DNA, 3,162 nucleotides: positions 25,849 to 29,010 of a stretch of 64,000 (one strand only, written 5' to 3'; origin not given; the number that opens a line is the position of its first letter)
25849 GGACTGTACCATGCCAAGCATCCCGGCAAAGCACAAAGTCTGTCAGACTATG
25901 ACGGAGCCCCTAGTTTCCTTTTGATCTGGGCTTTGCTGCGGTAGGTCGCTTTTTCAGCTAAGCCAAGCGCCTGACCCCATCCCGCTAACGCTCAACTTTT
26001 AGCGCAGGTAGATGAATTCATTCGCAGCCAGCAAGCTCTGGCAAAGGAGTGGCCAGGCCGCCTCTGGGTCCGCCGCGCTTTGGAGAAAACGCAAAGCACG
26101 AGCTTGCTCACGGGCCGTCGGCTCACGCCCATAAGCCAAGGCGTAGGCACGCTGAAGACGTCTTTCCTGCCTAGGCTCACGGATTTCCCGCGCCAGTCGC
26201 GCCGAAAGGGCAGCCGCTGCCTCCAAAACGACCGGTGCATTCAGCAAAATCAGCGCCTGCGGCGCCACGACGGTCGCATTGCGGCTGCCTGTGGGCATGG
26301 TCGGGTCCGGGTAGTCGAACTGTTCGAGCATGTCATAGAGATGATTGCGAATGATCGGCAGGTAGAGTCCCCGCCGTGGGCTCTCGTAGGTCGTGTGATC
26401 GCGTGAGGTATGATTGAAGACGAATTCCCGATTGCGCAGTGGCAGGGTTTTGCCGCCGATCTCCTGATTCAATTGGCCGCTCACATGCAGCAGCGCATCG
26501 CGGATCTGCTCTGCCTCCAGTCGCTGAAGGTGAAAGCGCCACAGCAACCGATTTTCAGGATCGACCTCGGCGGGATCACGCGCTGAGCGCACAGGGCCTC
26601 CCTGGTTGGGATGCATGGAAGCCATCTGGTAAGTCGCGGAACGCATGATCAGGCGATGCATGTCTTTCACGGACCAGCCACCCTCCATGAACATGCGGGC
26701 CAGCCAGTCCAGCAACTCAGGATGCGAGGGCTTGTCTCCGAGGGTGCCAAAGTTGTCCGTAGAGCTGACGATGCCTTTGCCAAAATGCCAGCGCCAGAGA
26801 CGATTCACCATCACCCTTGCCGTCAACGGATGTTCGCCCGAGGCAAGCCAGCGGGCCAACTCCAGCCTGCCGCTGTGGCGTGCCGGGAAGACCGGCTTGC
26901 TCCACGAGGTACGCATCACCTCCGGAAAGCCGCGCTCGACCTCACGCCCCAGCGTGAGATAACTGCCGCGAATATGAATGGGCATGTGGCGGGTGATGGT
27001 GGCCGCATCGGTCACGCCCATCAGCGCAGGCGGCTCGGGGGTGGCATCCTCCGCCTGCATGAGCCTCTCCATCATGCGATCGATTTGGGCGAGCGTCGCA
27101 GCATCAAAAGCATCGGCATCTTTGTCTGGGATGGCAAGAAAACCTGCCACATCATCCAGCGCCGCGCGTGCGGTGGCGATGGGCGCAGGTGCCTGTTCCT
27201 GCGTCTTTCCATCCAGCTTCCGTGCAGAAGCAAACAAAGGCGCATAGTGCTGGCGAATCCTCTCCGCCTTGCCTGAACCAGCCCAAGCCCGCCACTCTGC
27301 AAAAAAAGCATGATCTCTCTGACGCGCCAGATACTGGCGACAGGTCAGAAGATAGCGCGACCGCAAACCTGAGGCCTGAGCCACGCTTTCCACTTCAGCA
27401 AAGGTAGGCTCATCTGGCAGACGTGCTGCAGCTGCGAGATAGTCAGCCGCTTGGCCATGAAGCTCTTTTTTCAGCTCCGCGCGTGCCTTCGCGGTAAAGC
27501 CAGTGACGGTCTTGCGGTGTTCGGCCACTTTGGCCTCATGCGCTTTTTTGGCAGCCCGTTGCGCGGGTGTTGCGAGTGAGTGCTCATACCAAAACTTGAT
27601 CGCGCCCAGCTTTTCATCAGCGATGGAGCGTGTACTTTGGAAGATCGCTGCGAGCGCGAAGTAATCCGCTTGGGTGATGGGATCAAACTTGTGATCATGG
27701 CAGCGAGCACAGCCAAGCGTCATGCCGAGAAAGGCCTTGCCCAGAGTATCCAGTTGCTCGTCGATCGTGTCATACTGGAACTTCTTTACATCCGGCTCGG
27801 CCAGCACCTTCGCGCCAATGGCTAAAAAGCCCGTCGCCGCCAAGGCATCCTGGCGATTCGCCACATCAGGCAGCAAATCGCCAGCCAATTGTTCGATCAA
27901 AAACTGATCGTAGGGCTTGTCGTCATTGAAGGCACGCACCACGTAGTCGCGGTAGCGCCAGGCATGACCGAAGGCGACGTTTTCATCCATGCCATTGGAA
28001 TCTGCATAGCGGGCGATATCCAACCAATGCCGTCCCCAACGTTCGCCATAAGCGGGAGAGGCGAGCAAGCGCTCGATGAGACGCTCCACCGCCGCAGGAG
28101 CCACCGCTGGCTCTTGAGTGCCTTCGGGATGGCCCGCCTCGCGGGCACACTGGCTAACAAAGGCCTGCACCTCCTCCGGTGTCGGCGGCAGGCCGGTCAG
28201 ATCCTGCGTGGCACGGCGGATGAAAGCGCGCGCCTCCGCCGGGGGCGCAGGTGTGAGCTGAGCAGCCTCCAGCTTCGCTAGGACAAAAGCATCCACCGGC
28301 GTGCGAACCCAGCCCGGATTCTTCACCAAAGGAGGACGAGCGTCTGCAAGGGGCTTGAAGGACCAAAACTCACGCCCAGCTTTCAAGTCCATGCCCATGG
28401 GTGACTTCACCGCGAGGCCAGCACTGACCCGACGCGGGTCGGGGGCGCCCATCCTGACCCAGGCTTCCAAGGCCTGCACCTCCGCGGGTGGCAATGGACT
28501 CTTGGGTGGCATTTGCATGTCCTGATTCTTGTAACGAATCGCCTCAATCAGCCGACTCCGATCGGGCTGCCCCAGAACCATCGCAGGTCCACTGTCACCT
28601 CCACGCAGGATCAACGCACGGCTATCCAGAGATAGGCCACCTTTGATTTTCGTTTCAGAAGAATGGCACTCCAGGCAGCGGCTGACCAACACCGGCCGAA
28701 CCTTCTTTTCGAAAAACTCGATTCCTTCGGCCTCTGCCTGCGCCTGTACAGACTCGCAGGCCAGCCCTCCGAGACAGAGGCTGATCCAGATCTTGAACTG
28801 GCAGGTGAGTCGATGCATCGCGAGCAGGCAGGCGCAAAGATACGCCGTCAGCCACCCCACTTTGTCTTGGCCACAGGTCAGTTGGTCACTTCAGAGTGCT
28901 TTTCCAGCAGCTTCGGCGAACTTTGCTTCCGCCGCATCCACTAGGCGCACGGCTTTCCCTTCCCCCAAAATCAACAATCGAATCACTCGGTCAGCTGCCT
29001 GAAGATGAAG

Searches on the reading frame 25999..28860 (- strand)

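Call 82: search_protein_families(library=pfam, proteins=[window:25999-28860:-], max_evalue=0.00001)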
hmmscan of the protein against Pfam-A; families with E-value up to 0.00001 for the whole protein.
window:25999-28860:- (953 aa): 3 families
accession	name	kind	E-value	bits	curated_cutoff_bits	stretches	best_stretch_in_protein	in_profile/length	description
PF07587.16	PSD1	-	1.9e-87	293.2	28.5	1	664-926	1-244/244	Protein of unknown function (DUF1553)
PF07583.16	PSCyt2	-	5.1e-81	272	29.8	1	188-411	1-208/209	Protein of unknown function (DUF1549)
PF07635.16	PSCyt1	-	2.3e-17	63.8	22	1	62-120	1-58/59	Planctomycete cytochrome C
